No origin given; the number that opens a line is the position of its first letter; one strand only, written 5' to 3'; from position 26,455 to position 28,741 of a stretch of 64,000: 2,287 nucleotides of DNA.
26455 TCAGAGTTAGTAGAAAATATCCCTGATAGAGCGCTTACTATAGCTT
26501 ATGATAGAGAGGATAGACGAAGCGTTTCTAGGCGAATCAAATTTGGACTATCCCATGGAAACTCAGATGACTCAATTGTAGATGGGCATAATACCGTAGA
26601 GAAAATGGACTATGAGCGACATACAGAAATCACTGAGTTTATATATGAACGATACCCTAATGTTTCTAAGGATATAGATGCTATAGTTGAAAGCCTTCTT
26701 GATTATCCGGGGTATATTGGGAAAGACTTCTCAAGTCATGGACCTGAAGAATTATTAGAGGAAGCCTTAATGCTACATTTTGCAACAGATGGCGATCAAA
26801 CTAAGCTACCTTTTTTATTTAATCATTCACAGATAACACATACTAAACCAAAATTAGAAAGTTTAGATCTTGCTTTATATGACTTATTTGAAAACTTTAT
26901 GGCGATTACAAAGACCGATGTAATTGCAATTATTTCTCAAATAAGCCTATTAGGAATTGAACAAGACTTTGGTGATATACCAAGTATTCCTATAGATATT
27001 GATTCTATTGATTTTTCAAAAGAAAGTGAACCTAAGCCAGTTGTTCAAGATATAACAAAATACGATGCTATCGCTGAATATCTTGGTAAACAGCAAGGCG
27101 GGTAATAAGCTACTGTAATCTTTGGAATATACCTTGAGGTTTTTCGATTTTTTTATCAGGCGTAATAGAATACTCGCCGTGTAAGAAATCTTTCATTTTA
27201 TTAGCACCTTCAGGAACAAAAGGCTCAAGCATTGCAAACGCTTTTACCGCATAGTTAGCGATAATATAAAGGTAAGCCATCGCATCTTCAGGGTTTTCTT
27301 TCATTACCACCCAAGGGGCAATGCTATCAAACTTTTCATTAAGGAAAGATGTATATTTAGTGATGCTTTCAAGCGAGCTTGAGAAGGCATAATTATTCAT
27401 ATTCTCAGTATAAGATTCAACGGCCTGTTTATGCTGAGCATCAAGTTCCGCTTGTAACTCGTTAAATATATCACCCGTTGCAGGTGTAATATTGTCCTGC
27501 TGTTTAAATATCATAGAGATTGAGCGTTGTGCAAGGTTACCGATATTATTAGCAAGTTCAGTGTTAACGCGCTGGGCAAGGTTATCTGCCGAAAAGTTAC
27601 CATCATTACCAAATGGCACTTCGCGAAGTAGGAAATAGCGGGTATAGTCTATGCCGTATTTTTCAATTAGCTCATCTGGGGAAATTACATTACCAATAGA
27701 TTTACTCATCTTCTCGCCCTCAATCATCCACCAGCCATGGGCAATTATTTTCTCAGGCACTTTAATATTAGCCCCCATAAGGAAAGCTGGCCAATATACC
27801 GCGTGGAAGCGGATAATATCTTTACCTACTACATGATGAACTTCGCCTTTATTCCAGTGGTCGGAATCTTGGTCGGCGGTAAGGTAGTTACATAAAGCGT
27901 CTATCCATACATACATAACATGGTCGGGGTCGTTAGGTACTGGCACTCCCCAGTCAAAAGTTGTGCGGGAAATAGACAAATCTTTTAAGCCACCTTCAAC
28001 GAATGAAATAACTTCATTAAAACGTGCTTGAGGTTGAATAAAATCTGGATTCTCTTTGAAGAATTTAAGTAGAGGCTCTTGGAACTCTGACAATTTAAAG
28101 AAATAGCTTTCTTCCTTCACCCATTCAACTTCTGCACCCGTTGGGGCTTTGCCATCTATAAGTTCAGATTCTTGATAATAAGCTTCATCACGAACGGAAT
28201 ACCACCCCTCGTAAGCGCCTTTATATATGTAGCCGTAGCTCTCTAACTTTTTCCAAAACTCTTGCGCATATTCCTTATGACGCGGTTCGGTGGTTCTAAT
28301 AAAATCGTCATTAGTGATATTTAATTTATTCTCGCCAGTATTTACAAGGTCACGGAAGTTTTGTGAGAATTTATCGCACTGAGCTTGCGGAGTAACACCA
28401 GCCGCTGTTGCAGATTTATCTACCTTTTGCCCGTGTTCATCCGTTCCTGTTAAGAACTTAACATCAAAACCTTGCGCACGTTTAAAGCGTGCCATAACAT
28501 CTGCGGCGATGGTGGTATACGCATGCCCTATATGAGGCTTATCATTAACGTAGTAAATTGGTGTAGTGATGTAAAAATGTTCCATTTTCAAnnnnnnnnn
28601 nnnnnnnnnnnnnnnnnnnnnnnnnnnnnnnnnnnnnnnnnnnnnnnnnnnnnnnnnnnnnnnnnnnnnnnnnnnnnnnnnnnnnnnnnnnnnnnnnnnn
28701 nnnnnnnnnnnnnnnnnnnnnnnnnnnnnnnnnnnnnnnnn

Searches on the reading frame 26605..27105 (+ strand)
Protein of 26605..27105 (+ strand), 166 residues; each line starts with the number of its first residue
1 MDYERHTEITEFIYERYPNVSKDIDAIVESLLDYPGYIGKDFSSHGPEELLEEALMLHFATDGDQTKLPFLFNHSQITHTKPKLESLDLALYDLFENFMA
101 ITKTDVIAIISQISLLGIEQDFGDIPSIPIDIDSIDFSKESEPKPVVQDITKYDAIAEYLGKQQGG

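Call 10: find_encoding_contigs(protein=window:26605-27105:+, flank=10000, max_places=10)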
Protein window:26605-27105:+ (166 aa): no gene with exactly this product is on record in the collection.

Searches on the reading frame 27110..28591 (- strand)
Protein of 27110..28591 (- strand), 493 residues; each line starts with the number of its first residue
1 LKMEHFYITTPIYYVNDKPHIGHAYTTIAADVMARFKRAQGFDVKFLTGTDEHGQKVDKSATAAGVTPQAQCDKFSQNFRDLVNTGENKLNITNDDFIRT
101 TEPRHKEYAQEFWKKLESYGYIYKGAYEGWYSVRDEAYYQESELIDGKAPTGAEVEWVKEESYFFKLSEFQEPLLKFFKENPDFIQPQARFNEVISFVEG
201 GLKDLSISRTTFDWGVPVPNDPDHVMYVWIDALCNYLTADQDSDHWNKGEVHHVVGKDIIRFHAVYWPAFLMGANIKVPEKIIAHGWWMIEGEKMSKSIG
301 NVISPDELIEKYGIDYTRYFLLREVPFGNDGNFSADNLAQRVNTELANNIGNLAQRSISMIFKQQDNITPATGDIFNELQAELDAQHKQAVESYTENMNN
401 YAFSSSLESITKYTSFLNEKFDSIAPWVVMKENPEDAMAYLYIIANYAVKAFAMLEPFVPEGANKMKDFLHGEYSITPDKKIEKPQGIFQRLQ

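Call 11: find_encoding_contigs(protein=window:27110-28591:-, flank=10000, max_places=10)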
Protein window:27110-28591:- (493 aa): no gene with exactly this product is on record in the collection.

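Call 15: find_related_loci(query=window:27110-28591:-, collection=genome_contigs, flank=10000)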
Query window:27110-28591:- (493 aa) in genome_contigs; peptide patterns used: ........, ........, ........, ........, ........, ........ (x = any residue, [..] = any of these).
109 stretches matched a pattern; 86 encode a relative of the query (tblastn E <= 1e-3); the best 80 are kept; 80 distinct loci.
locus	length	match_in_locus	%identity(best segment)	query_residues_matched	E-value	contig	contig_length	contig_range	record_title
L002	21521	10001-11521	57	6-493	0e+0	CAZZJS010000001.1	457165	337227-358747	MAG TPA_asm: uncultured Rickettsiales bacterium isolate SRP065251_co1_43 genome assembly, contig: NODE_1_length_457165_c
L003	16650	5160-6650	53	6-492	3e-174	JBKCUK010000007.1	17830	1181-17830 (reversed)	MAG: Holosporales bacterium isolate samp_2047_metabat2_761 samp_2047_2383278, whole genome shotgun sequence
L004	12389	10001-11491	53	6-492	8e-174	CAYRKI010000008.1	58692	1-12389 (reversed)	MAG TPA_asm: uncultured Thiotrichales bacterium isolate SRP290908_co2_310 genome assembly, contig: NODE_589_length_58692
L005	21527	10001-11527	54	6-492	5e-173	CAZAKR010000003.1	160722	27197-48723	MAG TPA_asm: uncultured Rhodospirillaceae bacterium isolate SRP200020_co1_310 genome assembly, contig: NODE_48_length_16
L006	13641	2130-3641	54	5-491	4e-172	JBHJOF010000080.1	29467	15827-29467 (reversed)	MAG: Kiloniellales bacterium isolate al_S5C224 S5Ck119_760636, whole genome shotgun sequence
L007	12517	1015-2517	53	6-493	6e-172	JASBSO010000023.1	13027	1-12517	MAG: Kordiimonadaceae bacterium isolate BWSM_14 k141_764763, whole genome shotgun sequence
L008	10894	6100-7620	52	6-493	2e-171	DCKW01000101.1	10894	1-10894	MAG TPA_asm: Micavibrio sp. UBA1664 UBA1664_contig_81798, whole genome shotgun sequence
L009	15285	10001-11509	52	6-492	1e-170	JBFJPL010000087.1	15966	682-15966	MAG: Kiloniellales bacterium isolate Mix_sand18.2022.04.D.56 k141_146832_length_15966_cov_23.2650, whole genome shotgun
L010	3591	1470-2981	52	6-493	3e-178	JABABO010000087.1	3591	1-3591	MAG: Kordiimonadaceae bacterium isolate bin65o c_000001861179, whole genome shotgun sequence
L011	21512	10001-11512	51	1-491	1e-169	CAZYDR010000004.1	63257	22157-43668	MAG TPA_asm: uncultured Alphaproteobacteria bacterium isolate SRP308112_co1_372 genome assembly, contig: NODE_390_length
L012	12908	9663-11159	52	6-491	1e-169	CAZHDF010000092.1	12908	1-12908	MAG TPA_asm: uncultured Alphaproteobacteria bacterium isolate SRP216583_co2_165 genome assembly, contig: NODE_3895_lengt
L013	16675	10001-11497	52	6-491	9e-170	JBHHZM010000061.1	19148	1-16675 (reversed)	MAG: Alphaproteobacteria bacterium isolate Maj_1_bin.23 NODE_1252_length_19148_cov_15.661708, whole genome shotgun seque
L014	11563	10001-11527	53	6-492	2e-168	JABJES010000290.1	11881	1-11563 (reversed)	MAG: Rhodospirillaceae bacterium isolate SI074_bin107 k141_1573076, whole genome shotgun sequence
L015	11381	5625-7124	52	6-492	4e-168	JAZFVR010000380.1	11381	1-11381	MAG: Alphaproteobacteria bacterium isolate BS3bin.25 BS3bin.25_380, whole genome shotgun sequence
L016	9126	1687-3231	51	4-491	4e-168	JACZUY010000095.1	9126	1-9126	MAG: Proteobacteria bacterium isolate B17T1B10 B17T1B10_NODE5156, whole genome shotgun sequence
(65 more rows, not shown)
